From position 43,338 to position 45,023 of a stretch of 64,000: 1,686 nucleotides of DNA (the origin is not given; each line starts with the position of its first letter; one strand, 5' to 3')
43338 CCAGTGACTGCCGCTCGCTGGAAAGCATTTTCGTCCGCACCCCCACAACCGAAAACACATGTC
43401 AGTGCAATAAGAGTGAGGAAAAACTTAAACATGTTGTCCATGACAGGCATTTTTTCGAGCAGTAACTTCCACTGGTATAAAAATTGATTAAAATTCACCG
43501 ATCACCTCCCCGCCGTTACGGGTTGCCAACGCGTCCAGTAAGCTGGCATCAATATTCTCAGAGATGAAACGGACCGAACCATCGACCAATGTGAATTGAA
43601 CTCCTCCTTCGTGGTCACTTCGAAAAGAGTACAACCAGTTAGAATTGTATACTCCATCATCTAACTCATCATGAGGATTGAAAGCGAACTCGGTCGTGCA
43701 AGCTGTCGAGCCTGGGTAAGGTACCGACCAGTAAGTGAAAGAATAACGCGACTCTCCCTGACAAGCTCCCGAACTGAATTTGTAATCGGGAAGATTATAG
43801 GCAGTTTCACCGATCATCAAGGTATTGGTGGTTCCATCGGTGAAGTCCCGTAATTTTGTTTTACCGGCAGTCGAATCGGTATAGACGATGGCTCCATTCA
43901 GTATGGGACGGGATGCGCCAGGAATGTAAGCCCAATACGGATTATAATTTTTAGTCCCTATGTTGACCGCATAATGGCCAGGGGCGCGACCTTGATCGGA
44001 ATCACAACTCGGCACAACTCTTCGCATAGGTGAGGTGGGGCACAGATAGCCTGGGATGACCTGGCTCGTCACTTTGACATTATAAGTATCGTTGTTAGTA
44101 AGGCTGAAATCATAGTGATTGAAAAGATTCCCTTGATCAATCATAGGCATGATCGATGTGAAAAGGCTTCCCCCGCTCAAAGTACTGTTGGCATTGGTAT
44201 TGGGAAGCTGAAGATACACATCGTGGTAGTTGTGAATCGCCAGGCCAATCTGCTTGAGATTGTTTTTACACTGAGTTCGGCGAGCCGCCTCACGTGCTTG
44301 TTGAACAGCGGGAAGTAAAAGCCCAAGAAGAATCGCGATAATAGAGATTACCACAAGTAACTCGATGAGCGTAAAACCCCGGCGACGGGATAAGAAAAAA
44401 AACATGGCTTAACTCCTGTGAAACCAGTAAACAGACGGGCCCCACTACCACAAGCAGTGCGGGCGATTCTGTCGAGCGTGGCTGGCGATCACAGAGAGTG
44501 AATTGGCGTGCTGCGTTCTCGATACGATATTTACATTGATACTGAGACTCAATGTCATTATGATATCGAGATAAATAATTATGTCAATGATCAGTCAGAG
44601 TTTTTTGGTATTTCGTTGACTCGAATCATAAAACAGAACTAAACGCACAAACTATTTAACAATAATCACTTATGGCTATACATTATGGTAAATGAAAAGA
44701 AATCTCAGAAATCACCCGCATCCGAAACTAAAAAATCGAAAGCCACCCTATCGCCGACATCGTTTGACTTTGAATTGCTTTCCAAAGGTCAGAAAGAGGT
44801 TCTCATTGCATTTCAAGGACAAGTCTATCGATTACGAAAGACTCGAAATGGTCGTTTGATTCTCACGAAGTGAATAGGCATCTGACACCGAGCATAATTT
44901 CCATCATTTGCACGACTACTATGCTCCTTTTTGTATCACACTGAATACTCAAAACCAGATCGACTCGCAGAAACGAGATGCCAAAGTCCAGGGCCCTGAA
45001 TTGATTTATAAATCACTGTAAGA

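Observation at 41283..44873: Candidate Fur-regulated planctomycete metal/heme acquisition module: hemP divergent from DUF1559, a lipoprotein and a DUF4198-Kelch fusion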

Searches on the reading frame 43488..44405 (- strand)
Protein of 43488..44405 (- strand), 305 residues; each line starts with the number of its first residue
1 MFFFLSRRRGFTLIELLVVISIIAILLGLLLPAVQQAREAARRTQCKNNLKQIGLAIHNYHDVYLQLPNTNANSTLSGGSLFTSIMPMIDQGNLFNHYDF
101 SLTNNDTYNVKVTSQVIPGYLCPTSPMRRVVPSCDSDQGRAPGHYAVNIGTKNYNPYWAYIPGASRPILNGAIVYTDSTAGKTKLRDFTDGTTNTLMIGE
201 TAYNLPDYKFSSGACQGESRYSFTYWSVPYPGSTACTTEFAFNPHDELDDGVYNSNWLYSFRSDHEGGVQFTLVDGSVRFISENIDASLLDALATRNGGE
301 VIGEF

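Call 3: search_protein_families(library=pfam, proteins=[window:43488-44405:-], max_evalue=0.1)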
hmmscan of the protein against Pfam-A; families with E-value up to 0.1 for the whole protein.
window:43488-44405:- (305 aa): 2 families
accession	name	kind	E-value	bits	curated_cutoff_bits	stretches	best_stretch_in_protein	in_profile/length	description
PF07596.16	SBP_bac_10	-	7.5e-56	190.6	23.3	1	35-287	1-267/268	Protein of unknown function (DUF1559)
PF07963.17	N_methyl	-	9.7e-09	34.9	21.2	1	6-31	2-27/27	Prokaryotic N-terminal methylation motif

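Call 4: search_protein_families(library=ncbifam, proteins=[window:43488-44405:-], max_evalue=0.1)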
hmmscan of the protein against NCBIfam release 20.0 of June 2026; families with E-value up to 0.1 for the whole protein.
window:43488-44405:- (305 aa): 19 families
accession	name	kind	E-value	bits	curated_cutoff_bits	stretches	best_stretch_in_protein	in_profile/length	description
TIGR01710.1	typeII_sec_gspG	equivalog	2.4e-09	37.3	88.85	1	9-71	1-63/134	type II secretion system major pseudopilin GspG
TIGR04294.2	pre_pil_HX9DG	domain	2e-08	33.7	19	1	261-282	1-22/22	H-X9-DG-CTERM domain-containing protein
NF040999.1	pilin_ComGC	equivalog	4.4e-08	33.2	75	1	9-60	2-53/84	competence type IV pilus major pilin ComGC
TIGR02532.1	IV_pilin_GFxxxE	domain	6.2e-08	32.2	16.3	1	8-30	1-23/24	prepilin-type N-terminal cleavage/methylation domain-containing protein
NF007862.0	PRK10574.1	equivalog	5e-07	29.9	138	1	6-39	2-35/145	prepilin peptidase-dependent pilin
TIGR01708.2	typeII_sec_gspH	equivalog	6.6e-07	29.5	80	1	9-44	2-37/169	type II secretion system minor pseudopilin GspH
NF041775.1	typeIV_PilA_Myxo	equivalog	7.5e-07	29.3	400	1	4-56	6-58/214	type IV pilin protein PilA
NF041013.1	T4P_ComGE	equivalog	2.2e-06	27.7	49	1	9-44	4-39/83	competence type IV pilus minor pilin ComGE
TIGR02596.1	TIGR02596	subfamily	6.6e-06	26.3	70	1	11-50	1-40/196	Verru_Chthon cassette protein D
TIGR02599.1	TIGR02599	subfamily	0.00017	21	256.5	1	10-49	1-40/361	Verru_Chthon cassette protein C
NF040982.1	ComGD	equivalog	0.00024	21.5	70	1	9-53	2-46/139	competence type IV pilus minor pilin ComGD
NF007800.0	PRK10506.1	equivalog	0.00029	20.7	158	1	6-50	6-50/163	prepilin peptidase-dependent protein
TIGR01707.1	gspI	equivalog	0.00039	20.9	44.35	1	10-45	1-36/101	type II secretion system minor pseudopilin GspI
NF041002.1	pilin_ComGF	equivalog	0.00046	20.4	80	1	9-45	2-38/139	competence type IV pilus minor pilin ComGF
NF047828.1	T3SSXpsI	equivalog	0.004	17.2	150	1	9-42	2-35/132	type II secretion system protein XpsI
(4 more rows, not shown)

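Call 54: search_solved_structures(query=window:43488-44405:-, max_evalue=1, show_alignments=1)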
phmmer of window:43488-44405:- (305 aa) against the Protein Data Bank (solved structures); distinct sequences matched with E-value up to 1: 20.
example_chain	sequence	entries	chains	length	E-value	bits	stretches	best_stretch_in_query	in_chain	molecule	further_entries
9egp_A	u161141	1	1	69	1.3e-06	30.8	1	5-69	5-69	Geopilin domain 1 protein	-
7tgg_A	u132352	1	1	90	1.9e-05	27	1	5-58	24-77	Geopilin domain 1 protein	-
8pfb_G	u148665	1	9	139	0.00014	24.2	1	11-63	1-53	Type IV pilin PilE1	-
6xxd_A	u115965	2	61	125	0.0043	19.2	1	11-46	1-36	PilA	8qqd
8tj2_C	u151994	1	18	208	0.0044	19.2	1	11-57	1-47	Type IV major pilin protein PilA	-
2m7g_A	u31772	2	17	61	0.0045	19.2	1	11-59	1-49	Geopilin domain 1 protein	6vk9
9laa_A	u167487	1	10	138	0.005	19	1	7-36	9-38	Type IV pilin protein PilA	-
8p3b_A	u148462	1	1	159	0.038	16.1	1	11-46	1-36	Fimbrial protein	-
5kua_A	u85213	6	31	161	0.041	16.1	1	11-47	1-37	pilin | Neisseria meningitidis PilE variant SB-GATDH | Neisseria meningitidis PilE, SB-DATDH variant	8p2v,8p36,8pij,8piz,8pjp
2hi2_A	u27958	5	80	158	0.048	15.8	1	11-46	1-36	Fimbrial protein | PilA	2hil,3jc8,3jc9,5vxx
6gv9_A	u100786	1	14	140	0.055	15.6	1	11-42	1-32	Prepilin peptidase-dependent protein D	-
1ay2_A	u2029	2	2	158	0.055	15.6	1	11-45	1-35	TYPE 4 PILIN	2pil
5wda_A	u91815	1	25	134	0.098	14.8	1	11-61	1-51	General secretion pathway protein G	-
6orj_A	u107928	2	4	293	0.25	13.5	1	214-259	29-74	PHIKZ164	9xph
9lab_B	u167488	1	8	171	0.29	13.2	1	6-37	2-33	MSHA major pilin subunit MshA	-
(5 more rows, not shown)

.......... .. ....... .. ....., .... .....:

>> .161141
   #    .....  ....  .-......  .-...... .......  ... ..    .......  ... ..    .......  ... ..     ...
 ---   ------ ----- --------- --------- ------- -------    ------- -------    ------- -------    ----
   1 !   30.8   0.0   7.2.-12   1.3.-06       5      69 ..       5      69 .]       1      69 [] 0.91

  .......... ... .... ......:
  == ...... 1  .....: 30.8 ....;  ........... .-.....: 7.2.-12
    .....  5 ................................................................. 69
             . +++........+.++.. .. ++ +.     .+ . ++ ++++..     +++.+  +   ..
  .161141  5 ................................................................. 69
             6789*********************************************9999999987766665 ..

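Call 66: find_homologous_proteins(query=window:43488-44405:-, max_evalue=1e-20)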
Query window:43488-44405:- (305 aa): 7996 proteins with E <= 1e-20 among 8000 candidates; the best 120 are listed.
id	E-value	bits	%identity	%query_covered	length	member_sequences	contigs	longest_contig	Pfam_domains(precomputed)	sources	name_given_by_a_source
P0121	3.6e-207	704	100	100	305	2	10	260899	PF07963.18,PF07596.17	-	-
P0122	2.2e-163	560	81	99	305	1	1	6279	PF07963.18,PF07596.17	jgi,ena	-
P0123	2.5e-160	550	79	97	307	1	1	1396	PF07963.18,PF07596.17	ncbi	-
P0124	3.7e-160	550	80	98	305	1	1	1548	PF07963.18,PF07596.17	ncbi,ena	-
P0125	2.5e-158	544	79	98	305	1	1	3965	PF07963.18,PF07596.17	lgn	-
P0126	2.9e-158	544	78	98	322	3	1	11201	PF07963.18,PF07596.17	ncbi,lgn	ncbi:MAG: DUF1559 domain-containing protein [Fuerstiella sp.]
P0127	8.9e-158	542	77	100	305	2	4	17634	PF07963.18,PF07596.17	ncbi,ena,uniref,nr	ncbi:DUF1559 domain-containing protein [uncultured Gimesia sp.]|uniref:DUF1559 domain-containing pro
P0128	1.9e-157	541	77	97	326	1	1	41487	PF07963.18,PF07596.17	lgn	-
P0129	4.6e-157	540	77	98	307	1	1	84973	PF07963.18,PF07596.17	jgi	-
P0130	1.3e-156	538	78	98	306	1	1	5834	PF07963.18,PF07596.17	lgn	-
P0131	2.0e-156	538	79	97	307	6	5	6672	PF07963.18,PF07596.17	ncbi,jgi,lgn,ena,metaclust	metaclust:\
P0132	3.1e-156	537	77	98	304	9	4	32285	PF07963.18,PF07596.17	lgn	-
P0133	5.8e-156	536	75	99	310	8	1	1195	PF07963.18,PF07596.17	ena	-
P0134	1.5e-155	535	77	98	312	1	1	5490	PF07963.18,PF07596.17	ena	-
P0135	2.1e-155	534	78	97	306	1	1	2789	PF07963.18,PF07596.17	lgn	-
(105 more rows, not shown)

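Call 78: predict_structure(alignment_id=A2)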
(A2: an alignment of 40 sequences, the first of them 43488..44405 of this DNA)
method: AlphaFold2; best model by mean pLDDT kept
length: 305 residues; sequences in the alignment: 40
mean_pLDDT: 48.5   pTM: 0.42
mean pLDDT of the five models: 48.5, 45.8, 45.8, 40.7, 37.3
residues with pLDDT >= 90: 9; 70-90: 29; 50-70: 80; < 50: 187
segments of 3 or more residues with pLDDT < 50: 1-6, 70-79, 123-133, 136-162, 167-210, 218-305
pLDDT, mean of each block of 10 residues (from residue 1): 48 84 90 76 65 61 57 40 66 71 59 60 43 44 27 40 48 41 38 29 34 53 31 30 37 37 31 36 46 40 36
secondary structure, 60 per line:
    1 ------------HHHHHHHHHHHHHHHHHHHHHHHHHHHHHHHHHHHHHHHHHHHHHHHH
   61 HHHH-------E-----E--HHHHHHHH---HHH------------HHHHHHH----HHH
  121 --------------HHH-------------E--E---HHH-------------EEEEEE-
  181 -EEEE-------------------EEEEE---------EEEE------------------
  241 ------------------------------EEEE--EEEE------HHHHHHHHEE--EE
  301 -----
elements in order: H13-64 H81-88 H107-113 E174-179 E182-185 E205-209 E219-222 E271-274 E277-280 H287-294

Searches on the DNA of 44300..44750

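Call 88: search_rna_families(source=window, start=44300, end=44750, threshold=evalue, max_evalue=1)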
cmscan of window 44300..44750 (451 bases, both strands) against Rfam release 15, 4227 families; matches with E-value up to 1: 0.
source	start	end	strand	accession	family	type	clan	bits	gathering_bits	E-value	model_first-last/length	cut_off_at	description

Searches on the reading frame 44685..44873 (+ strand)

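Call 3: search_protein_families(library=pfam, proteins=[window:44685-44873:+], max_evalue=0.1)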
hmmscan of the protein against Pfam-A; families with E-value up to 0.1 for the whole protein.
window:44685-44873:+ (62 aa): 2 families
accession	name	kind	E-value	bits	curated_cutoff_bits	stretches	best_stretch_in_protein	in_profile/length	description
PF10636.14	hemP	-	2.7e-13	49.9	25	1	32-62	7-37/37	Hemin uptake protein hemP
PF20952.2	Flu_PB2_7th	-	0.058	14.1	25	1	28-60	31-63/76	Influenza RNA polymerase PB2 C-terminal domain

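Call 4: search_protein_families(library=ncbifam, proteins=[window:44685-44873:+], max_evalue=0.1)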
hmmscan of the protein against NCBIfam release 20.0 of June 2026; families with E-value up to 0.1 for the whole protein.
window:44685-44873:+ (62 aa): 1 family
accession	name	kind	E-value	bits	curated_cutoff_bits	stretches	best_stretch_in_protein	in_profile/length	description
NF007559.0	PRK10183.1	equivalog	3.5e-06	27.3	77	1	37-62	38-63/63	hypothetical protein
